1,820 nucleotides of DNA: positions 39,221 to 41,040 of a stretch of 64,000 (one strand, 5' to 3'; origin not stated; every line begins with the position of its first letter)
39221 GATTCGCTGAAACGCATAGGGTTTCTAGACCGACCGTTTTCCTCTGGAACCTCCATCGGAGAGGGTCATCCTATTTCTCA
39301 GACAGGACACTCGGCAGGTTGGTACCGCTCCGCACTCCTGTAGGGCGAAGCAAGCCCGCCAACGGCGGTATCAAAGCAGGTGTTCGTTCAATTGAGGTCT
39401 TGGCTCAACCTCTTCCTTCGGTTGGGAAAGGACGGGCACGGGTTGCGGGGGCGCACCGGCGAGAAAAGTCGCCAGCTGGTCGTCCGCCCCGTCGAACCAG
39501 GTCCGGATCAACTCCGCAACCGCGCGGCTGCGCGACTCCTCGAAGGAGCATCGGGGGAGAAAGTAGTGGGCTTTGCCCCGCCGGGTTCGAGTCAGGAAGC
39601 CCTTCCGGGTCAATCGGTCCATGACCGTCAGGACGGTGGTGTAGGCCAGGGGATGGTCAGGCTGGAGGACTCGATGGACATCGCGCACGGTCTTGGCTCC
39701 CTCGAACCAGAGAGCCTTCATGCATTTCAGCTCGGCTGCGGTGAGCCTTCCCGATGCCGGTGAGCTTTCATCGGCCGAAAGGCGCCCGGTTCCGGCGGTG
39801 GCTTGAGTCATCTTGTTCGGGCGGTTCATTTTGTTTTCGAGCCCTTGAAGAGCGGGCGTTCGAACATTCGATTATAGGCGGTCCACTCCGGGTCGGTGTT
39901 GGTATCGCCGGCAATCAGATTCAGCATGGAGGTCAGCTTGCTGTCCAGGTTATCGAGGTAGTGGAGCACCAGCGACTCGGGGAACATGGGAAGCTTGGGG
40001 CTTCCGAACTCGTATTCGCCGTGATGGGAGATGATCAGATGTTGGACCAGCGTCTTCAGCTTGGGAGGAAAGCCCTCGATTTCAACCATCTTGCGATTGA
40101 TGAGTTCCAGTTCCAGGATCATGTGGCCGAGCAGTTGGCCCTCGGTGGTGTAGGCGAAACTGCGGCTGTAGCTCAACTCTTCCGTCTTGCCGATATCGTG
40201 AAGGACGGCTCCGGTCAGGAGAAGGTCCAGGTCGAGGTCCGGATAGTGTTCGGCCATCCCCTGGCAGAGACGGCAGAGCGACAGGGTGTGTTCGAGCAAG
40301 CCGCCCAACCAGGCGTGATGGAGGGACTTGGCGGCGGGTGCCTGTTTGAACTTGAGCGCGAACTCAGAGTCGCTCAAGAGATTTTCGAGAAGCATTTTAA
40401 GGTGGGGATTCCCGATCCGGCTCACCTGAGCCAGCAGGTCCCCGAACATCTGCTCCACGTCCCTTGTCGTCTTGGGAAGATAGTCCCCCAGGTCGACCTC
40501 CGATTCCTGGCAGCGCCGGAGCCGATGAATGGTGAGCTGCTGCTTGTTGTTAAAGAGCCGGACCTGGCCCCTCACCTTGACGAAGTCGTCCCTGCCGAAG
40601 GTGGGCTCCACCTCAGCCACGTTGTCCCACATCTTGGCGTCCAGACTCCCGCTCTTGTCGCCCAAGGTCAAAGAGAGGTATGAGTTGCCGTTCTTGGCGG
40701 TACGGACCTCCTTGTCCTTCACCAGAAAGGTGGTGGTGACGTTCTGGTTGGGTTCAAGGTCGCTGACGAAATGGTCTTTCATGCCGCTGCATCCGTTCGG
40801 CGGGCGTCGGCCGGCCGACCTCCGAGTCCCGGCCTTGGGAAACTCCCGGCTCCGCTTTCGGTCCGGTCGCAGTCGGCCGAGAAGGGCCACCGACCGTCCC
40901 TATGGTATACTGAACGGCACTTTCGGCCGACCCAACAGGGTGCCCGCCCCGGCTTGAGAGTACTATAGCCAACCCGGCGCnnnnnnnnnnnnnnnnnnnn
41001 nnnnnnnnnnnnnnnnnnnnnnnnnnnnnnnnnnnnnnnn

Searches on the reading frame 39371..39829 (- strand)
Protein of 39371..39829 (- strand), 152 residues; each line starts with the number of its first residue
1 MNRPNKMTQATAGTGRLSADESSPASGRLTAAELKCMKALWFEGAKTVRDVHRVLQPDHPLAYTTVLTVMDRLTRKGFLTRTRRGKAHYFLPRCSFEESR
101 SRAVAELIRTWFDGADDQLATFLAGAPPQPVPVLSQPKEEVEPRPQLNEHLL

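Call 11: search_protein_families(library=pfam, proteins=[window:39371-39829:-], max_evalue=0.001)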
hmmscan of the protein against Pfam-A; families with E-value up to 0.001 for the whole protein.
window:39371-39829:- (152 aa): 1 family
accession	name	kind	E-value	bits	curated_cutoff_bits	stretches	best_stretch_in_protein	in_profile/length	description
PF03965.22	Penicillinase_R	-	8.6e-20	71.6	22.6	1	29-121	1-94/115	Penicillinase repressor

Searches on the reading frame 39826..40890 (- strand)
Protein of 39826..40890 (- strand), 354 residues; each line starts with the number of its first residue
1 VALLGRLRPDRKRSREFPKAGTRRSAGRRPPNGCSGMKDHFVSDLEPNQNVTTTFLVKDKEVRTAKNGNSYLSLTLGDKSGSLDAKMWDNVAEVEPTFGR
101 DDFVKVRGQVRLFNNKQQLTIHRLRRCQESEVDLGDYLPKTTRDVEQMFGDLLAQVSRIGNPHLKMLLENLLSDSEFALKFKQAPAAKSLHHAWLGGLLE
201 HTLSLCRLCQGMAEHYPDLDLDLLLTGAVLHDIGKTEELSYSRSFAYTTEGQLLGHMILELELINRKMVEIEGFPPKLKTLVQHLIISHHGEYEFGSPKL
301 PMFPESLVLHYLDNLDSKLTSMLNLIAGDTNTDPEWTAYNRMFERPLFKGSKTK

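Call 11: search_protein_families(library=pfam, proteins=[window:39826-40890:-], max_evalue=0.001)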
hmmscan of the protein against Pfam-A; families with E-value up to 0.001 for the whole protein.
window:39826-40890:- (354 aa): 2 families
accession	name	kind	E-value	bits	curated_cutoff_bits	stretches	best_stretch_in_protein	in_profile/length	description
PF01966.28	HD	-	3.5e-10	40.6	22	1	199-316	2-114/116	HD domain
PF01336.31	tRNA_anti-codon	-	4.6e-09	36.5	27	1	61-123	6-71/75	OB-fold nucleic acid binding domain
